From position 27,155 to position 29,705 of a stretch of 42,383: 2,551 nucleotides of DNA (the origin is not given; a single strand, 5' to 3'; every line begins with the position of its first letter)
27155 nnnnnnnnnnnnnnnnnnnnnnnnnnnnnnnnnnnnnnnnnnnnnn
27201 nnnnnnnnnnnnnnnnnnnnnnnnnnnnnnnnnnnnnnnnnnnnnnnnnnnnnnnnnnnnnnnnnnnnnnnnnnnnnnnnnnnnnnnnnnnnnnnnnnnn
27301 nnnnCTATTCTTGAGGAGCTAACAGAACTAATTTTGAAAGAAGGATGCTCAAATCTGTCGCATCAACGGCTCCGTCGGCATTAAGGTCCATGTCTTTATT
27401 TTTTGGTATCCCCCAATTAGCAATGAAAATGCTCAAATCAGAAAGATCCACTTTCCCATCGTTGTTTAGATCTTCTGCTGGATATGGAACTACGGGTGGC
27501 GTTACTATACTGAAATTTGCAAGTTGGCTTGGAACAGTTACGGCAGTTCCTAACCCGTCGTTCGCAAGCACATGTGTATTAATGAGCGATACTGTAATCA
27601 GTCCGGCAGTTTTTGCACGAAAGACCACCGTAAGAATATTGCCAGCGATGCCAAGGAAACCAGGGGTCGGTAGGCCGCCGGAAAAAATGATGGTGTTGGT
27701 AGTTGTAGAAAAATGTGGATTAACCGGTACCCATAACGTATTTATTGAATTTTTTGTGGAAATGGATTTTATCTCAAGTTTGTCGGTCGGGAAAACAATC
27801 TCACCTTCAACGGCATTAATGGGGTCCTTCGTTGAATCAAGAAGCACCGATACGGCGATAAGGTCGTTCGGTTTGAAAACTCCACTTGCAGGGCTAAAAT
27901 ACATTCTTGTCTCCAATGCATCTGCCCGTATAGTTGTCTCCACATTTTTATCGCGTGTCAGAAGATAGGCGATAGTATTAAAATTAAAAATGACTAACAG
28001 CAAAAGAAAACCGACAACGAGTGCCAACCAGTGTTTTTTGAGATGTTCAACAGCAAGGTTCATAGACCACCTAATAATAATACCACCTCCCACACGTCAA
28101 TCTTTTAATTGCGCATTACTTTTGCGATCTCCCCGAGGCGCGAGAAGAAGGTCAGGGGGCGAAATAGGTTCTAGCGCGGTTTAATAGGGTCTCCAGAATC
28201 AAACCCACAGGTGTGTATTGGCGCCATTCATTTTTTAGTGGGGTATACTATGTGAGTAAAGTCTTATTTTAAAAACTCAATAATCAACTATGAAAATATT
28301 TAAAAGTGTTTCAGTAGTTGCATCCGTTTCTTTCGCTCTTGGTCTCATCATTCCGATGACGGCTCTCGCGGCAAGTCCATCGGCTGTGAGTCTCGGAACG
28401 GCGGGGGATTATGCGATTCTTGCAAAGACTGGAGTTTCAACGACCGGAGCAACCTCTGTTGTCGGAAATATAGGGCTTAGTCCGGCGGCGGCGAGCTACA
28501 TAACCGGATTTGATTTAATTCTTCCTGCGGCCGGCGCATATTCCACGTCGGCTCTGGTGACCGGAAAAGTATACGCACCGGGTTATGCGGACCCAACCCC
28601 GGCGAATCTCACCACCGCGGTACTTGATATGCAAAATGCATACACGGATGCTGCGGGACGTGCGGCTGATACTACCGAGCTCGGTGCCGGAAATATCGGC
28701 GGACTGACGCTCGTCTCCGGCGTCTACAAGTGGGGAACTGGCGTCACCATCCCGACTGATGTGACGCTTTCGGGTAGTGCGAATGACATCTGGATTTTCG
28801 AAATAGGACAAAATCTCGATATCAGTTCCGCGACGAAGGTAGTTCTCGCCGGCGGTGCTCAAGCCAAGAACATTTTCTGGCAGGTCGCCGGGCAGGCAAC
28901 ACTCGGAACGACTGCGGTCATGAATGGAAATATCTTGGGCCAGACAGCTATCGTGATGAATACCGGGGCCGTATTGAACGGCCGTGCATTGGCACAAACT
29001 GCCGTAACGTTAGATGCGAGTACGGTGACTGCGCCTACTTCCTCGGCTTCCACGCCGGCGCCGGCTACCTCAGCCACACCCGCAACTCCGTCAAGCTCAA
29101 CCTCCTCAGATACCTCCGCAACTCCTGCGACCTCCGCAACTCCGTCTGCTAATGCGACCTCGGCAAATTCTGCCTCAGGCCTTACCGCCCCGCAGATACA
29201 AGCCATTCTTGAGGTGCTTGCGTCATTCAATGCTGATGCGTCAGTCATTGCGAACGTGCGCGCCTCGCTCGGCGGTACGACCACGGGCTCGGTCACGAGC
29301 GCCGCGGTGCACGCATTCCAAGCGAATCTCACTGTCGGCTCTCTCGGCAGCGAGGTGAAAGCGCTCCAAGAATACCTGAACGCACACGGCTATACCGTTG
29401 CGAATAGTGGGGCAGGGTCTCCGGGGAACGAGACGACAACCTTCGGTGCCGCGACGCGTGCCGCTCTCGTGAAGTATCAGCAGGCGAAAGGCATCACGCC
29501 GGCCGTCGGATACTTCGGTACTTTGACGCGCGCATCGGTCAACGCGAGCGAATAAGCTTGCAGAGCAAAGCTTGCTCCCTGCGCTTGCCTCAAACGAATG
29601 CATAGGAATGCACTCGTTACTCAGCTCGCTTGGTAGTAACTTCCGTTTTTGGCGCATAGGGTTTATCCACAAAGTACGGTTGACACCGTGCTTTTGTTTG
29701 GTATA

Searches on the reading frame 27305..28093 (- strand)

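Call 10: search_protein_families(library=pfam, proteins=[window:27305-28093:-], max_evalue=0.01)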
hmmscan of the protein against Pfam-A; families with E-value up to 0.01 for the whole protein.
window:27305-28093:- (262 aa): 2 families
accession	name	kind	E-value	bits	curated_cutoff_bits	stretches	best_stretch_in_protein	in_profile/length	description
PF00404.24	Dockerin_1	-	7e-08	33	22.9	1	207-254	2-55/57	Dockerin type I domain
PF13202.12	EF-hand_5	-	0.0018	18.1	25.9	0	208-221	9-22/25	EF hand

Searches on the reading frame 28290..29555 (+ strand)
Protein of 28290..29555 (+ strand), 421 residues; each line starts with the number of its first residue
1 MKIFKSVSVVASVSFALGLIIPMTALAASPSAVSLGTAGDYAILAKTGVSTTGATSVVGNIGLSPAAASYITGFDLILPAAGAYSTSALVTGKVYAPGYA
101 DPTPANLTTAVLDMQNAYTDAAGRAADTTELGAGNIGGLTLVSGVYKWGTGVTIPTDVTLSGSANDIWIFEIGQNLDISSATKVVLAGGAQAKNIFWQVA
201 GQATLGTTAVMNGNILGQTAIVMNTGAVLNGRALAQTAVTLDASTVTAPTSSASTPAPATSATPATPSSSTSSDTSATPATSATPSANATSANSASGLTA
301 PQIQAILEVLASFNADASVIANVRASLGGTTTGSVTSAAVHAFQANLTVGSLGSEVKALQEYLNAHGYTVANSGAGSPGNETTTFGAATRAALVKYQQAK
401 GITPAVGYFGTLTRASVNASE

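Call 10: search_protein_families(library=pfam, proteins=[window:28290-29555:+], max_evalue=0.01)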
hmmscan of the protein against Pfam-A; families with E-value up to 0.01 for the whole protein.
window:28290-29555:+ (421 aa): 2 families
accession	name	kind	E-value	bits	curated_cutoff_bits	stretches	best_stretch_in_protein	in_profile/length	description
PF11999.13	Ice_binding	-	9.9e-74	247.9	28.7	1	43-247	1-208/208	Ice-binding-like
PF01471.23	PG_binding_1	-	3.6e-12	46.7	23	1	353-414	2-54/57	Putative peptidoglycan binding domain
